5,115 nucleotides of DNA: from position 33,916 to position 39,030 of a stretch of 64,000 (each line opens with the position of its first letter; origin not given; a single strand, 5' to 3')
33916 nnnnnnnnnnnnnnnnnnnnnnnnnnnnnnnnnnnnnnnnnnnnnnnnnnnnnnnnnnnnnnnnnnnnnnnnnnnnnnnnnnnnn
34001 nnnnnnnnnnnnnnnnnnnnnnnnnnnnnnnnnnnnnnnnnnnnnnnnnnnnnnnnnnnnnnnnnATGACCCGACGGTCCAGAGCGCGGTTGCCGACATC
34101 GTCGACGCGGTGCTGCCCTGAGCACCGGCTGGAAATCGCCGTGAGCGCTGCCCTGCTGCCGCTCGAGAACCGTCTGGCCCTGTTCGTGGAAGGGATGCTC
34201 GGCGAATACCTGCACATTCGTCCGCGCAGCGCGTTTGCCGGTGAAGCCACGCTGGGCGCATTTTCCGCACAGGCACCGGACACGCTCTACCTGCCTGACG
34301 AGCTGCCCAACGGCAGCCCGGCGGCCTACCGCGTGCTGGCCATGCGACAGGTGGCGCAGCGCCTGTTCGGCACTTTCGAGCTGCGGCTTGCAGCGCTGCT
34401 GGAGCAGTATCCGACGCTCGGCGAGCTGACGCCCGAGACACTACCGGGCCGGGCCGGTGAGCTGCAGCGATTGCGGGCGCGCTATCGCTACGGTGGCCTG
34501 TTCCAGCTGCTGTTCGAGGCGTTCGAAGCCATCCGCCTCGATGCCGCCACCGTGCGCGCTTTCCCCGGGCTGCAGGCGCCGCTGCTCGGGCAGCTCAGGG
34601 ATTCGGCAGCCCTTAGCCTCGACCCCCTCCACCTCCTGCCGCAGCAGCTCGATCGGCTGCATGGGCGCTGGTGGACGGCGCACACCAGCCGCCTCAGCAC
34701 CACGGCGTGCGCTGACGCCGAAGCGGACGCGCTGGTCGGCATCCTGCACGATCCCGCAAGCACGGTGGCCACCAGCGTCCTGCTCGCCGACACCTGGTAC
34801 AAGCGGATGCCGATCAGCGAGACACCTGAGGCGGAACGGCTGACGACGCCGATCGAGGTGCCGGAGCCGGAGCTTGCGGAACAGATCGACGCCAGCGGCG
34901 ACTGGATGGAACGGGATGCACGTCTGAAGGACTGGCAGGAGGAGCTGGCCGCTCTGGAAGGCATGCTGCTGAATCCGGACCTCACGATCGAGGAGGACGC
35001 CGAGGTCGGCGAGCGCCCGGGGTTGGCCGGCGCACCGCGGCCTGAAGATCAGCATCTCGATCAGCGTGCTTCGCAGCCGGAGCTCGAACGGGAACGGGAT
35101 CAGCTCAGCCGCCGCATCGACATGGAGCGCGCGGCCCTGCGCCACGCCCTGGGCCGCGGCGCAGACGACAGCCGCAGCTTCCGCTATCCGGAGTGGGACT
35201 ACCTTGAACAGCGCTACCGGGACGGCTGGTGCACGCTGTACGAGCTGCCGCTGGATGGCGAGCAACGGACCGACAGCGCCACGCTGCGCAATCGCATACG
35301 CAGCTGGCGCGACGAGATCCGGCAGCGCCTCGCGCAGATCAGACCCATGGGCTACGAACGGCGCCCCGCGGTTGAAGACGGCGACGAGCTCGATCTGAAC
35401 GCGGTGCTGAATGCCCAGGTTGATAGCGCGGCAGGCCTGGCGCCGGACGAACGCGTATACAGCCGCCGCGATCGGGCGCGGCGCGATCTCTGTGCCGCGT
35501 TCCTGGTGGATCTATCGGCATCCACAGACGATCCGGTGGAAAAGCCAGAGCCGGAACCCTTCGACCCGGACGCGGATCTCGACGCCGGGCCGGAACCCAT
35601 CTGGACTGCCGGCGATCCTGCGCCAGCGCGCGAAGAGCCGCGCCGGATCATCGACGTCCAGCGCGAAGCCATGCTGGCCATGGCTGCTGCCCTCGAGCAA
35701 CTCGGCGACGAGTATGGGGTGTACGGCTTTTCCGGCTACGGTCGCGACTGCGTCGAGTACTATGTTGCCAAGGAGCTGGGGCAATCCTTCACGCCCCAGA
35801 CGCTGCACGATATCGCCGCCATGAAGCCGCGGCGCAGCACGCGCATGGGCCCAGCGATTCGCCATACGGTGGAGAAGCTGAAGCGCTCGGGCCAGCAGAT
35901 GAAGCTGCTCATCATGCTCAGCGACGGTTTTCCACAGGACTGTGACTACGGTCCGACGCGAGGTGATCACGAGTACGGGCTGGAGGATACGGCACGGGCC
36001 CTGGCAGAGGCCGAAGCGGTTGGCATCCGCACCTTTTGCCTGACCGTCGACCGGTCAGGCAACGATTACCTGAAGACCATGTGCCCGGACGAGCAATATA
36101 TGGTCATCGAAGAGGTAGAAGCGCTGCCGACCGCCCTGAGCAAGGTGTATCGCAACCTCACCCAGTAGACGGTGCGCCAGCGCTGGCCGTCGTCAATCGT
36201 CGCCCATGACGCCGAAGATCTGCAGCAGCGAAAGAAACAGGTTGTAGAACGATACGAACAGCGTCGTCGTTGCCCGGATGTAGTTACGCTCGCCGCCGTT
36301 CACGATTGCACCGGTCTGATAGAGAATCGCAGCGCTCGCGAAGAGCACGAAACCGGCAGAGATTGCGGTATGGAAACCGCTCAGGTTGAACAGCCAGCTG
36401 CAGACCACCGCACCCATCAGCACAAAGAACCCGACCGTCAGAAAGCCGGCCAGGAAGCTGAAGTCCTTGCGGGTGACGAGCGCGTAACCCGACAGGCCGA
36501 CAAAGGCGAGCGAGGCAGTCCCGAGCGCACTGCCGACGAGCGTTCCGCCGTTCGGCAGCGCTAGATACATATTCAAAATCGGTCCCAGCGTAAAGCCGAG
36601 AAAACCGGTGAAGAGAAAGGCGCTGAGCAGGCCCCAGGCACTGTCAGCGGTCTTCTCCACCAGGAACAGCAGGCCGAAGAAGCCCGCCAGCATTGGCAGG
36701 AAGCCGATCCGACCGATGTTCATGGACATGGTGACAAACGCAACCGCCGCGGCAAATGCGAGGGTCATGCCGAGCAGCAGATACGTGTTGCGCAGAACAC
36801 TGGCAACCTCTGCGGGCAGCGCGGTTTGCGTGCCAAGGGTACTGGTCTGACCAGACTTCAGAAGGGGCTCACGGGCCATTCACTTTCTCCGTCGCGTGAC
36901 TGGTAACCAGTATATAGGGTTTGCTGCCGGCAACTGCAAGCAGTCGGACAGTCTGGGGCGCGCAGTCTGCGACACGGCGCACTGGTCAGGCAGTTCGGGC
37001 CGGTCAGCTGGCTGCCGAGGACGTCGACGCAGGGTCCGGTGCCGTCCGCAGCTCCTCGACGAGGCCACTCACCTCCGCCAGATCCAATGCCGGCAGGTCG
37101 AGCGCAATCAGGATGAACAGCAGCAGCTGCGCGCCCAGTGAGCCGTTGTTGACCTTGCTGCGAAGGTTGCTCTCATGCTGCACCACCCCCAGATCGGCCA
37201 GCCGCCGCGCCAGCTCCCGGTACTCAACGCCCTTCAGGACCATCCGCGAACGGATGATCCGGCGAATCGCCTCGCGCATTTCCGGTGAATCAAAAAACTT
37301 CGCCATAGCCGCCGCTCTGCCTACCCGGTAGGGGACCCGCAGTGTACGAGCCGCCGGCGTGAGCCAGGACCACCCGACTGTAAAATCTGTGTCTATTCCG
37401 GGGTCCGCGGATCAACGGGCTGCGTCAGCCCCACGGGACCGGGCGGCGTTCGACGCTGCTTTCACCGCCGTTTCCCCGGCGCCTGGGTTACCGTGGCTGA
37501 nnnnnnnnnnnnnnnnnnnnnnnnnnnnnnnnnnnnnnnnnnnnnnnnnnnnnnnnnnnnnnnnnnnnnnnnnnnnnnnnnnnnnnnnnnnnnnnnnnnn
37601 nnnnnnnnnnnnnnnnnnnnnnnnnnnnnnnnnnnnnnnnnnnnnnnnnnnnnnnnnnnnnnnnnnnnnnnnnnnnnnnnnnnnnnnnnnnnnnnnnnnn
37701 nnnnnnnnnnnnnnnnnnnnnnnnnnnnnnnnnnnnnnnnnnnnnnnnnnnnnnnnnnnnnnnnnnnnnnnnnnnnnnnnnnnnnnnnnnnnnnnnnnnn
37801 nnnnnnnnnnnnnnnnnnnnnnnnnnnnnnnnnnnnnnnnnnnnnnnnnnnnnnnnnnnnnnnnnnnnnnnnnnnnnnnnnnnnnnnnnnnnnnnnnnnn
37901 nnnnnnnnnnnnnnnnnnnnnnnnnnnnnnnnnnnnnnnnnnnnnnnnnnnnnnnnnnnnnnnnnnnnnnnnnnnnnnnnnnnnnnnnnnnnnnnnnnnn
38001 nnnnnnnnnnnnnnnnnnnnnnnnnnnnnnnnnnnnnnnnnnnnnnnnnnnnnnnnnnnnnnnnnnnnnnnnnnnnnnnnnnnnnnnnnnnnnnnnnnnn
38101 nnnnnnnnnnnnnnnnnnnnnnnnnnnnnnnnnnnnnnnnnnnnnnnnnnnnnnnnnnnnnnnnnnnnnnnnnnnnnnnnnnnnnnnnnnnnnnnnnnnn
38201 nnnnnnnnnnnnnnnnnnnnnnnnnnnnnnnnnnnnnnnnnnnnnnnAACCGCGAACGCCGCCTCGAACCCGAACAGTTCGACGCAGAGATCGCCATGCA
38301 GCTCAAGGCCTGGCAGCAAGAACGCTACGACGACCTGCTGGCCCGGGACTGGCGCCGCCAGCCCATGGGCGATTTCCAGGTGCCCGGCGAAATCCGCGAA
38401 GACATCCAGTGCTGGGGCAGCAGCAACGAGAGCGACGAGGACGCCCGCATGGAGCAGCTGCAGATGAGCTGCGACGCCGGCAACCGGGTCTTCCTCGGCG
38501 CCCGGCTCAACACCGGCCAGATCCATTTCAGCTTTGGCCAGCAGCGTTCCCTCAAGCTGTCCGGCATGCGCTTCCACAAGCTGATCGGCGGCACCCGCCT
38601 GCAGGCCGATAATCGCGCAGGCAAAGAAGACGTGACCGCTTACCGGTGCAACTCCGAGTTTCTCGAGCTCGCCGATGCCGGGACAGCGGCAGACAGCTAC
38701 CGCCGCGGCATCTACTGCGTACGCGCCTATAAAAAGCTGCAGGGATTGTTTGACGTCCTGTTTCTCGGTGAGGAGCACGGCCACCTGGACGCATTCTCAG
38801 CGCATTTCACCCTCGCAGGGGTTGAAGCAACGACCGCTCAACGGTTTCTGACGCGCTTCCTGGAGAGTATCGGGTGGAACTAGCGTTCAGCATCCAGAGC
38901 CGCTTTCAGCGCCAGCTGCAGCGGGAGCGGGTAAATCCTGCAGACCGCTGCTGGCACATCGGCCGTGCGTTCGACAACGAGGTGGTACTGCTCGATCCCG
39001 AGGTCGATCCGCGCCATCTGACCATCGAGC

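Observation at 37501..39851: A translationally coupled pair: a periplasmic S1 protease with a novel Cys-rich C-terminal domain, and an FHA-domain polytopic membrane protein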

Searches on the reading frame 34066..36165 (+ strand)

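Call 3: search_protein_families(library=pfam, proteins=[window:34066-36165:+], max_evalue=0.01)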
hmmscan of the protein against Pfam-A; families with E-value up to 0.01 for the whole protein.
window:34066-36165:+ (700 aa): 1 family
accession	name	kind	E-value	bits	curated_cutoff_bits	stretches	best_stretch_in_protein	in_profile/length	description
PF00092.34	VWA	-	0.0021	18.7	23.8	1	578-680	63-161/174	von Willebrand factor type A domain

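Call 6: search_protein_families(library=ncbifam, proteins=[window:34066-36165:+], max_evalue=0.01)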
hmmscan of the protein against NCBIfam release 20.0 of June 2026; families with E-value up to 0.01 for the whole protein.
window:34066-36165:+ (700 aa): 0 families

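Call 7: search_protein_families(library=padloc, proteins=[window:34066-36165:+], max_evalue=0.01)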
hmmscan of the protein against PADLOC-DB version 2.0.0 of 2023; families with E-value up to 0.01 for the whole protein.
window:34066-36165:+ (700 aa): 0 families

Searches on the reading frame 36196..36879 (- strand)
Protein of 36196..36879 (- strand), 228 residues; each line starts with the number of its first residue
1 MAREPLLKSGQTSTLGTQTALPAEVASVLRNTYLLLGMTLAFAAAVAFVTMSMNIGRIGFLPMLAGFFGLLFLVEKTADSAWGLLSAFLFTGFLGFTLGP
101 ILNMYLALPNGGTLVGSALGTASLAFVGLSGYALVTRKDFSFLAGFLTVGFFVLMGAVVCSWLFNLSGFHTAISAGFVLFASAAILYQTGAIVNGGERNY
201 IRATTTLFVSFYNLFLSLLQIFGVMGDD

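Call 3: search_protein_families(library=pfam, proteins=[window:36196-36879:-], max_evalue=0.01)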
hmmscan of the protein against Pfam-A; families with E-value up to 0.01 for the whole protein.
window:36196-36879:- (228 aa): 1 family
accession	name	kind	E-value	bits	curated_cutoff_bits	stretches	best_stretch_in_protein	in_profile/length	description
PF01027.25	Bax1-I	-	2.4e-39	135.7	34.1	1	27-222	2-207/207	Inhibitor of apoptosis-promoting Bax1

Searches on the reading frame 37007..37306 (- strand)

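Call 3: search_protein_families(library=pfam, proteins=[window:37007-37306:-], max_evalue=0.01)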
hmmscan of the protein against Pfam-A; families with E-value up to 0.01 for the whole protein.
window:37007-37306:- (100 aa): 1 family
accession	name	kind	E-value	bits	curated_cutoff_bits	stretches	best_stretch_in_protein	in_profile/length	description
PF20075.5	DUF6471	-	1.7e-17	63.5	26.8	1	12-71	3-62/65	Domain of unknown function (DUF6471)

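Call 6: search_protein_families(library=ncbifam, proteins=[window:37007-37306:-], max_evalue=0.01)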
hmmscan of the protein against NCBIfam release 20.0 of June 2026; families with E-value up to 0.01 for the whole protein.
window:37007-37306:- (100 aa): 0 families

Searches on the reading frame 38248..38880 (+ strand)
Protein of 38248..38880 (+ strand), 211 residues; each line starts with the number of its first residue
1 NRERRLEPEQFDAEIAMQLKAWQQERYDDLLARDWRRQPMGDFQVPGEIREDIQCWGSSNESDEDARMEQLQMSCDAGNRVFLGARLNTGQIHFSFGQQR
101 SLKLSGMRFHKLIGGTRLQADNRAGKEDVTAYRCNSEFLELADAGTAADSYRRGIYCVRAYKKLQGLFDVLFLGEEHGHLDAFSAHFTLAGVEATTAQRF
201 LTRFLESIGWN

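Call 35: predict_structure(alignment_id=A3)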
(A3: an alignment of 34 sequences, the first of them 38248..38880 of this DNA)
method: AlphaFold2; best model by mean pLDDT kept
length: 211 residues; sequences in the alignment: 34
mean_pLDDT: 92.7   pTM: 0.88
mean pLDDT of the five models: 92.7, 92.6, 92.4, 92.4, 92.3
residues with pLDDT >= 90: 176; 70-90: 26; 50-70: 9; < 50: 0
segments of 3 or more residues with pLDDT < 50: none
pLDDT, mean of each block of 10 residues (from residue 1): 87 95 95 96 96 96 96 94 91 97 95 84 91 92 67 96 97 95 97 97 95 76
secondary structure, 60 per line:
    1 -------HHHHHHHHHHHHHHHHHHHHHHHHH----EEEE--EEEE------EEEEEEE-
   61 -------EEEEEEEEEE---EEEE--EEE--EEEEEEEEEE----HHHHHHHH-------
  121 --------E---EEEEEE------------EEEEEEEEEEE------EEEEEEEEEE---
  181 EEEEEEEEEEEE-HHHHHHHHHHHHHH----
elements in order: H8-32 E37-40 E43-46 E53-59 E68-77 E81-84 E87-89 E92-101 H106-113 E133-138 E151-161 E168-177 E181-192 H194-207

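Call 54: search_protein_representatives(alignment_id=A3)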
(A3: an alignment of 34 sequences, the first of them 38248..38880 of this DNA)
Query: 34 sequences, 208 profile positions. Proteins with E-value up to 0.001 (for the whole library): 564; up to 1e-10: 359; up to 1e-30: 62. The best 150 are listed.
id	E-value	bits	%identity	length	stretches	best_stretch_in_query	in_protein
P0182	3.5e-71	255.3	-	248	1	2-208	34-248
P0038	6.7e-70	251.1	-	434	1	2-208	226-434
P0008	8.8e-69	247.5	-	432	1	2-208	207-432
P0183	1.3e-57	211.0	-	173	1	2-170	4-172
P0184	2.8e-55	203.4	-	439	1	3-208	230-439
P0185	3.0e-55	203.3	-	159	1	53-208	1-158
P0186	4.2e-55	202.8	-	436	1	4-208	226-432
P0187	4.5e-50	186.4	-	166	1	45-208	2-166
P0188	3.6e-46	173.6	-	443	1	3-207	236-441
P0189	2.0e-44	167.9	-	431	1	2-208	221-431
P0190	4.3e-44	166.8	-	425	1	7-208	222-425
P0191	2.9e-43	164.1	-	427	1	6-208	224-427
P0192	6.3e-43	163.0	-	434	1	6-208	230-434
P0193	9.4e-42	159.2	-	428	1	7-207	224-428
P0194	1.5e-41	158.5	-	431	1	12-205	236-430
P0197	1.4e-39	152.1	-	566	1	5-208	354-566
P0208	1.2e-36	142.6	-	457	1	10-208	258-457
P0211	4.0e-36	140.8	-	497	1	11-208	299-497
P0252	1.9e-29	119.0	-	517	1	6-208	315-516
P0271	5.1e-28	114.3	-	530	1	11-204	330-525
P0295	4.2e-26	108.1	-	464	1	4-204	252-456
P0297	5.4e-26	107.7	-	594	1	5-207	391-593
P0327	1.5e-24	103.0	-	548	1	10-205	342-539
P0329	1.7e-24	102.8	-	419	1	16-208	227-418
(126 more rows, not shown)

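Call 61: list_cluster_members(proteins=[P0197, P0211, P0252, P0271, P0297, P0327, P0295, P0208, P0329, P0188])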
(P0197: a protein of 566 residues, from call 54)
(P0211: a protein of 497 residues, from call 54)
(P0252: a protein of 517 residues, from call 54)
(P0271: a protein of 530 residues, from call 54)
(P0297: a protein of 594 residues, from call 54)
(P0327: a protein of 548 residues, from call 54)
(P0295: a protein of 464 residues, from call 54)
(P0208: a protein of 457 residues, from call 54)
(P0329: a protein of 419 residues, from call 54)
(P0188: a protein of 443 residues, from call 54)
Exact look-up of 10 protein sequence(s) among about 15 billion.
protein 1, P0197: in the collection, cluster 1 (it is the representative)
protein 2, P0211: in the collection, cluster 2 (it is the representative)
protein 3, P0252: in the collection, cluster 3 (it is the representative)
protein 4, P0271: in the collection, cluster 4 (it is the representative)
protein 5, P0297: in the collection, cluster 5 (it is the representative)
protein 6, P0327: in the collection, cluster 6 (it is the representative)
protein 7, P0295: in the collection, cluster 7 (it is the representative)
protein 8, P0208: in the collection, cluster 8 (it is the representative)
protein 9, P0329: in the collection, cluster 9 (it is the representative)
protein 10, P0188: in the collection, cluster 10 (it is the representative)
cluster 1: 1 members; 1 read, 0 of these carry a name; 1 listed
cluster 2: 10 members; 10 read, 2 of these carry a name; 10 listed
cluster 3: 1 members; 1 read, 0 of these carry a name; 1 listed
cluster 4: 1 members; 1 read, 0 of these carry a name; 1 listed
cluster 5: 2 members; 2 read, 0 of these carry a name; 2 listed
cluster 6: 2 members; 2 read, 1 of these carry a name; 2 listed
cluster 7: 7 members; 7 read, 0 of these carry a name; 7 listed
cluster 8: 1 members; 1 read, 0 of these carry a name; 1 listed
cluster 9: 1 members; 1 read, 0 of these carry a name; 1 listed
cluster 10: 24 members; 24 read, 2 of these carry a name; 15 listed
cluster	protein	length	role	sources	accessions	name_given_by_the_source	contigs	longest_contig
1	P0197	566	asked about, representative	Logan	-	-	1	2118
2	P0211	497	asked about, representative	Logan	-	-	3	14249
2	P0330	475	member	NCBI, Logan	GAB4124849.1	MAG: hypothetical protein Tsb0027_23500 [Wenzhouxiangellaceae bacterium]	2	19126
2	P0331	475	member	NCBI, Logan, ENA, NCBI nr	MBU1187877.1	MAG: serine protease [Gammaproteobacteria bacterium] | serine protease [Gammaproteobacteria bacterium]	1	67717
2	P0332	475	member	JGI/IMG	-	-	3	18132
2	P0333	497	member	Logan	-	-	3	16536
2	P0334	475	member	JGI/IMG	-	-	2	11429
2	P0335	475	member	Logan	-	-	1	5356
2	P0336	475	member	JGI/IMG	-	-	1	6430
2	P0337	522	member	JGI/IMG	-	-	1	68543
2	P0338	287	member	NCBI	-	-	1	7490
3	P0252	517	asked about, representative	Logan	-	-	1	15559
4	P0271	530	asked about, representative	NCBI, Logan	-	-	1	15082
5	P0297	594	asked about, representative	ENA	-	-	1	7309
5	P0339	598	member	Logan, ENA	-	-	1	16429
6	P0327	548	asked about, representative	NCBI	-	-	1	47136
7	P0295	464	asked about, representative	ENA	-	-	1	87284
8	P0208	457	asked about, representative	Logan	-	-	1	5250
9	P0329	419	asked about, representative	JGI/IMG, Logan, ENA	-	-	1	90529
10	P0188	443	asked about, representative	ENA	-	-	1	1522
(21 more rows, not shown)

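Call 63: fold_search(model_id=the predicted structure, library=pdb)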
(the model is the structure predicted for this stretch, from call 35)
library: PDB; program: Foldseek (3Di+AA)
matches with E <= 10: 956; with E <= 0.001: 0
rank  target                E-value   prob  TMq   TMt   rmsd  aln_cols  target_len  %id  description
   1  5xnl_P                3.8e-03  0.94  0.33  0.36   9.2       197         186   10  Structure of stacked C2S2M2-type PSII-LHCII supercomplex from Pisum sativum (released 2017-09-20)
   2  6n4v_A                5.6e-03  0.92  0.33  0.28  13.5       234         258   12  CryoEM structure of Leviviridae PP7 WT coat protein dimer capsid (PP7PP7-WT) (released 2019-04-03)
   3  8z9d_P                6.3e-03  0.93  0.33  0.36   9.7       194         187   11  cryo-EM structure of PSII-LHCII megacomplex from spinach (released 2024-11-13)
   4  4rti                  7.8e-03  0.96  0.33  0.38  10.2       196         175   12  The crystal structure of PsbP from Spinacia oleracea (released 2015-03-11)
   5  9i4t_P                7.8e-03  0.94  0.32  0.38   9.9       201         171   13  Photosystem II from Arabidopsis thaliana (released 2026-03-25)
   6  3jcu_P                8.3e-03  0.90  0.32  0.37   9.5       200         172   10  Cryo-EM structure of spinach PSII-LHCII supercomplex at 3.2 Angstrom resolution (released 2016-05-25)
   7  5zxa                  8.8e-03  0.84  0.26  0.32  11.2       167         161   10  Crystal structure of fibronectin-binding protein Apa mutant from Mycobacterium tuberculosis (released 2019-05-29)
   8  2vu4                  1.5e-02  0.96  0.32  0.43   8.5       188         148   11  Structure of PsbP protein from Spinacia oleracea at 1.98 A resolution (released 2009-07-21)
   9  5zx9                  2.2e-02  0.91  0.33  0.40   9.8       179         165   12  Crystal structure of apo form fibronectin-binding protein Apa from Mycobacterium tuberculosis (released 2019-05-29)
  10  9gnw_P                2.6e-02  0.72  0.29  0.32   9.9       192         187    8  Universal PSII assembly intermediate (released 2025-09-17)
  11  6e8a_A                3.2e-02  0.96  0.31  0.41   8.8       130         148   10  Crystal structure of DcrB from Salmonella enterica at 1.92 Angstroms resolution (released 2018-10-31)
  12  7pi0_P                3.6e-02  0.69  0.30  0.33  12.7       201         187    5  Unstacked compact Dunaliella PSII (released 2022-08-17)
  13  4rth_A                3.8e-02  0.85  0.34  0.41   9.7       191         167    8  The crystal structure of PsbP from Zea mays (released 2015-03-11)
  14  6kac_P                4.5e-02  0.66  0.32  0.35  10.3       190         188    7  Cryo-EM structure of the C2S2-type PSII-LHCII supercomplex from Chlamydomonas reihardtii (released 2019-10-23)
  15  9grx_0                4.5e-02  0.57  0.26  0.33   9.4       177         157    7  NDH-PSI-LHCI supercomplex from S. oleracea (released 2025-02-12)
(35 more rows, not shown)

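Call 75: search_dna_similar(query=window:38248-38880:+, collection=plasmids, mode=protein, max_evalue=0.001, max_rows=10)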
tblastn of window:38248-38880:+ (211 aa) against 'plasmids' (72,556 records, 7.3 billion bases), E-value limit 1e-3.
No match.

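Call 76: search_dna_similar(query=window:38248-38880:+, collection=phages, mode=protein, max_evalue=0.001, max_rows=10)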
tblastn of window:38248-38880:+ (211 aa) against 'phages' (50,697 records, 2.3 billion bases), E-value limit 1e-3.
No match.
